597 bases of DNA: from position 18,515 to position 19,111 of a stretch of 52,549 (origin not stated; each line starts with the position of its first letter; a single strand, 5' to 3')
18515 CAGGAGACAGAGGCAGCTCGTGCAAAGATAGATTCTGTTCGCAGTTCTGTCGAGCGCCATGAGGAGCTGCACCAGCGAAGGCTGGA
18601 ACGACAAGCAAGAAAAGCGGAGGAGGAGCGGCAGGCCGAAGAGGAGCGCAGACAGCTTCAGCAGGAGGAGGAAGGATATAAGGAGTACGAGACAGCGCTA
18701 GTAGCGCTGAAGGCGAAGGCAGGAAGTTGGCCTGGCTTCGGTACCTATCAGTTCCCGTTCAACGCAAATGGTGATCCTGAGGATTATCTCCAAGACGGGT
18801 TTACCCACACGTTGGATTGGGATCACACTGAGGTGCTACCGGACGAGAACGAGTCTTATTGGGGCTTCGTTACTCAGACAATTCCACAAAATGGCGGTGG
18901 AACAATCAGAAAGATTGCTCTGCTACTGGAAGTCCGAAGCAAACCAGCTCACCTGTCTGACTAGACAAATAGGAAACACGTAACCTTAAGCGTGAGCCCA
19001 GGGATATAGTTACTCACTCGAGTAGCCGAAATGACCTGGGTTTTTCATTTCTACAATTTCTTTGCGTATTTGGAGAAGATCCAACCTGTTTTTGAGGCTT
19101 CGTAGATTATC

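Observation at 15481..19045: Island B: stand-alone DEAH/HrpA-like helicase with an unassigned ~350-aa C-terminal region, next to tRNA-Cys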

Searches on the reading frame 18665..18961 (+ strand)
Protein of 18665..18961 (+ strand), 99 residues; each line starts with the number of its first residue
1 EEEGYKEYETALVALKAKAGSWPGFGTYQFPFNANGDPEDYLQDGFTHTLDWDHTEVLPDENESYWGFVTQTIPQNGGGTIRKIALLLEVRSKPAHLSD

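Call 32: find_homologous_proteins(query=A5, max_evalue=0.001)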
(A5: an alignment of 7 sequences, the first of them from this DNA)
Query A5 (7 sequences): 235 candidates shared short words with the query, none scored E <= 0.001.

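Call 43: search_protein_representatives(alignment_id=A5)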
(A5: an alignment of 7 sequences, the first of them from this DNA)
Query: 7 sequences, 97 profile positions. Proteins with E-value up to 0.001 (for the whole library): 17; up to 1e-10: 13; up to 1e-30: 3. The best 17 are listed.
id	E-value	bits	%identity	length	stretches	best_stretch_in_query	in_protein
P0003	3.1e-36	139.8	-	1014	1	1-94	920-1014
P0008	1.1e-33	131.6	-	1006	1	1-96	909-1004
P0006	1.8e-32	127.7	-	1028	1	1-96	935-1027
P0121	3.9e-25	104.2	-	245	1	1-92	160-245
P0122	5.8e-25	103.7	-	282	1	1-90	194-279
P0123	1.0e-24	102.9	-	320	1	1-90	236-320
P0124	1.9e-22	95.6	-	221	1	2-86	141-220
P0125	2.6e-20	88.7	-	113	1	1-93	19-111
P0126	2.9e-20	88.6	-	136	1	10-93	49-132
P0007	3.1e-19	85.3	-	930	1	3-88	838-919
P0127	3.3e-17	78.8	-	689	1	1-90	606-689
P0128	4.2e-14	68.8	-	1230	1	1-84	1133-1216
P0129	5.3e-12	62.1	-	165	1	3-87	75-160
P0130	2.9e-09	53.3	-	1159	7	21-83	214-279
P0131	3.3e-08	49.9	-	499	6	13-49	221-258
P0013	2.7e-07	47.0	-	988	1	3-89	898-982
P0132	1.1e-06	45.1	-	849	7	6-35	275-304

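Call 45: search_protein_families(library=pfam, proteins=[P0128, P0130, P0131, P0132, P0127], max_evalue=0.001)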
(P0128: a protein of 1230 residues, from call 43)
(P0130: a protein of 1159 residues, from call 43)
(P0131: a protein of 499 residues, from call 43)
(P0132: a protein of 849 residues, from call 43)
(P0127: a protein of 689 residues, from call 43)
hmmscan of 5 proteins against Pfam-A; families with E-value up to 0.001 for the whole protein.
P0128 (1230 aa): 2 families
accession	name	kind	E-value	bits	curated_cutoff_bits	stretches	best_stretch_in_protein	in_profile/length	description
PF00270.35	DEAD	-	2.3e-07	31.2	26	1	46-183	16-166/167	DEAD/DEAH box helicase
PF13401.12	AAA_22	-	0.00065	20.5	27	0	43-145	4-95/130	AAA domain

P0130 (1159 aa): 3 families
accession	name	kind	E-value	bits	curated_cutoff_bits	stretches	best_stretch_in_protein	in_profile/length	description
PF24547.1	DUF7601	-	1.5e-85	283.9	27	8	990-1094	1-114/116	Domain of unknown function (DUF7601)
PF19407.5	DUF5979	-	1.3e-64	215.8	25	8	638-747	1-104/104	Domain of unknown function (DUF5979)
PF17802.7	SpaA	-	1.2e-14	54.6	23.1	0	221-244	37-59/91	Prealbumin-like fold domain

P0131 (499 aa): 3 families
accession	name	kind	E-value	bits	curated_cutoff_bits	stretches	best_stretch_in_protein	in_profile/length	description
PF18742.7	DpnII-MboI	-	7.4e-07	29.3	27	0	283-317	112-146/150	REase_DpnII-MboI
PF19021.5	Cmr7A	-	7.5e-06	26.3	27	0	268-324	105-161/197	CRISPR system CMR subunit Cmr7 1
PF25489.1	At5g54830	-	0.00052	20.4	27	0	425-459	56-90/126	At5g54830-like domain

P0132 (849 aa): 25 families
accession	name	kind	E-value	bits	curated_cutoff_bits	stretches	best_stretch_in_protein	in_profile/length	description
PF21605.3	CRLF2-like_D2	-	6.9e-26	90.6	27.3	0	594-639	2-48/94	Cytokine receptor-like factor 2-like, D2 domain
PF21784.3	Bflower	-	3.5e-18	66.5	25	0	555-587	38-70/116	4-fold beta flower protein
PF18565.7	Glyco_hydro2_C5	-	4.2e-17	62.3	32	0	197-223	16-42/103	Glycoside hydrolase family 2 C-terminal domain 5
PF17766.7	fn3_6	-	9.5e-15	55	26.4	0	578-635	33-88/99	Fibronectin type-III domain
PF02831.20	gpW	-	5e-11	42.7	22.5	0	325-348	22-45/66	gpW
PF00801.26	PKD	-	1.4e-09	38.2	23.5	0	57-92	11-46/80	PKD domain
PF11604.15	CusF_Ec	-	2.6e-09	37.2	27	0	322-346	41-65/72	Copper binding periplasmic protein CusF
PF16146.10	DUF4854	-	3.9e-09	37.2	28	0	322-355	13-46/102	Domain of unknown function (DUF4854)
PF25816.1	RamC_N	-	7.5e-09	35.8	27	0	176-226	19-63/191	RamC, N-terminal domain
PF17263.7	DUF5329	-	9.9e-09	35.8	27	0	572-597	23-48/95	Family of unknown function (DUF5329)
PF02987.21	LEA_4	-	3.1e-07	30.6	51.1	0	596-605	33-42/44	Late embryogenesis abundant protein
PF07903.16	PaRep2a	-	1.6e-06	28.4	25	0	375-392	64-81/122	PaRep2a protein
PF18970.5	DUF5709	-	2.3e-06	28.4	27.5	0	210-222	34-46/49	Family of unknown function (DUF5709)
PF02825.26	WWE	-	2.7e-06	28.1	21.1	0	76-105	1-29/67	WWE domain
PF22942.1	DUF7025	-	3e-06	27.9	27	0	180-222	49-79/100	Domain of unknown function (DUF7025)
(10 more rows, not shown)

P0127 (689 aa): 4 families
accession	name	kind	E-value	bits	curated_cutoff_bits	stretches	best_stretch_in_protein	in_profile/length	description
PF00271.37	Helicase_C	-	4e-11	43.6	23.5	1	19-107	38-109/110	Helicase conserved C-terminal domain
PF07717.22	OB_NTP_bind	-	5.9e-11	42.8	29.5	1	344-419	2-81/83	Oligonucleotide/oligosaccharide-binding (OB)-fold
PF21010.2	HA2_C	-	1.9e-10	41.6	21.3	1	211-269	1-76/77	Helicase associated domain (HA2), ratchet-like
PF04408.29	HA2_N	-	1.1e-05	25.8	21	1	182-210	1-29/29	Helicase associated domain (HA2), winged-helix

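Call 82: predict_structure(alignment_id=A7)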
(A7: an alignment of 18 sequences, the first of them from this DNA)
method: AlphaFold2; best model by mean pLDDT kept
length: 99 residues; sequences in the alignment: 18
mean_pLDDT: 93.8   pTM: 0.82
mean pLDDT of the five models: 93.8, 90.0, 90.0, 80.9, 66.6
residues with pLDDT >= 90: 83; 70-90: 15; 50-70: 1; < 50: 0
segments of 3 or more residues with pLDDT < 50: none
pLDDT, mean of each block of 10 residues (from residue 1): 90 96 97 96 96 96 96 92 98 80
secondary structure, 60 per line:
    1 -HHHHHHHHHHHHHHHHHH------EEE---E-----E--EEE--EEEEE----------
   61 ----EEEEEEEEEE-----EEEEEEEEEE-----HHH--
elements in order: H2-19 E26-28 E41-43 E46-50 E65-74 E80-89

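Call 88: fold_search(model_id=the predicted structure, library=pdb)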
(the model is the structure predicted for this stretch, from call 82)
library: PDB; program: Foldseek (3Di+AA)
matches with E <= 10: 245; with E <= 0.001: 0
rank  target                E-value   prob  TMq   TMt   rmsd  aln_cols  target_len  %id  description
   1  5xj1                  1.6e-01  0.82  0.38  0.11   5.4        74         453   11  Crystal structure of spRlmCD (released 2017-11-01)
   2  9mu7_G                2.5e-01  0.90  0.46  0.29   4.5        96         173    8  Structure of a native Drosophila melanogaster Pol II Elongation Complex with a well-defined Rpb4/Rpb7 stalk (released 2026-01-07)
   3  5zq0_A                3.0e-01  0.66  0.37  0.11   5.5        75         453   12  Crystal structure of spRlmCD with U747loop RNA (released 2018-10-24)
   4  5xj2_C                3.9e-01  0.60  0.36  0.10   5.1        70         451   11  Structure of spRlmCD with U747 RNA (released 2017-11-01)
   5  4ohj_B                3.9e-01  0.54  0.37  0.21   5.6        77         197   12  Crystal structure of toxic shock syndrome toxin-1 (TSST-1) from Staphylococcus aureus (released 2014-02-05)
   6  7dol_A                6.6e-01  0.63  0.34  0.07   2.6        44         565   14  Mycoplasma genitalium RNase R in complex with double-stranded RNA (released 2021-03-17)
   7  8a22_Au               7.4e-01  0.13  0.24  0.18   9.8        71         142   15  Structure of the mitochondrial ribosome from Polytomella magna (released 2022-11-16)
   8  5lm7_A                8.4e-01  0.33  0.41  0.12  15.1       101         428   15  Crystal structure of the lambda N-Nus factor complex (released 2017-04-05)
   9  9ug9_C                8.9e-01  0.13  0.28  0.11  10.8       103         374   10  The cryo-EM structure of 26S proteasome-Midnolin complex MB state (released 2025-09-10)
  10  6rfl_G                9.4e-01  0.54  0.41  0.29   4.3        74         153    5  Structure of the complete Vaccinia DNA-dependent RNA polymerase complex (released 2019-12-11)
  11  9a74_B                9.4e-01  0.41  0.42  0.14  12.6        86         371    8  Integrative model of YKUJ-NUSA by crosslinking MS and deep learning (released 2024-09-18)
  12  8y5l_NA               1.1e+00  0.28  0.41  0.11  11.3        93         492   15  E.coli transcription translation coupling complex in TTC-B state 1 (subclass1) containing mRNA with 30-mer spacer, Nu (released 2025-08-13)
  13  5lm9                  1.1e+00  0.15  0.31  0.13  13.2        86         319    9  Structure of E. coli NusA (released 2017-04-05)
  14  7oqy_E                1.1e+00  0.47  0.44  0.27   4.5        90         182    4  Cryo-EM structure of the cellular negative regulator TFS4 bound to the archaeal RNA polymerase (released 2021-08-25)
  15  4ohj_A                1.2e+00  0.35  0.38  0.22   5.3        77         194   13  Crystal structure of toxic shock syndrome toxin-1 (TSST-1) from Staphylococcus aureus (released 2014-02-05)
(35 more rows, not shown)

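Call 113: fold_search(model_id=the predicted structure, library=viral)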
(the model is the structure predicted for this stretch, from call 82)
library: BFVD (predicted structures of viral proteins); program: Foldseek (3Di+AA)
matches with E <= 10: 263; with E <= 0.001: 0
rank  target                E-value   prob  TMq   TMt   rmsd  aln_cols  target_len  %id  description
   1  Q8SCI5                3.0e-02  0.63  0.31  0.31   9.6        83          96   20  Orf1 [Propionibacterium phage B5]
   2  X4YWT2                7.2e-02  0.92  0.42  0.37   8.9        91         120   12  Lipoprotein [Lactococcus phage P162]
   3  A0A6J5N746            1.6e-01  0.23  0.28  0.14  17.4       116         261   13  Uncharacterized protein [uncultured Caudovirales phage]
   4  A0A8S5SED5            1.8e-01  0.11  0.18  0.09  11.2       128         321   10  CcmE [Myoviridae sp. ct8mY9]
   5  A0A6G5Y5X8            2.1e-01  0.60  0.37  0.31   9.1        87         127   14  (no name in the UniProt tables at hand)
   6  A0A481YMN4            3.0e-01  0.41  0.36  0.10  10.5        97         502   10  Ankyrin repeat protein [Pithovirus LCDPAC01]
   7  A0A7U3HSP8            3.2e-01  0.72  0.43  0.29   6.5        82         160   12  (no name in the UniProt tables at hand)
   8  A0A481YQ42            3.6e-01  0.33  0.33  0.08  11.3        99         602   11  Leucine rich repeat protein [Pithovirus LCDPAC01]
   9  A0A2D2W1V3            3.6e-01  0.18  0.29  0.13  15.2       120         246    8  (no name in the UniProt tables at hand)
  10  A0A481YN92            5.8e-01  0.35  0.35  0.10   8.8        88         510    7  Leucine rich repeat protein [Pithovirus LCDPAC01]
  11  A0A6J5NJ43            5.8e-01  0.14  0.29  0.16  14.2       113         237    8  Uncharacterized protein [uncultured Caudovirales phage]
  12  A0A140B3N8            5.8e-01  0.14  0.28  0.10  13.5       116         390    8  (no name in the UniProt tables at hand)
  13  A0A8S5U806            5.8e-01  0.11  0.25  0.15   6.2        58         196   10  Uncharacterized protein [Siphoviridae sp. ctGDt6]
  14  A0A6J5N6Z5            5.8e-01  0.10  0.24  0.23  12.0        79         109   18  Uncharacterized protein [uncultured Caudovirales phage]
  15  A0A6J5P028            6.5e-01  0.16  0.31  0.11  11.3        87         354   10  Uncharacterized protein [uncultured Caudovirales phage]
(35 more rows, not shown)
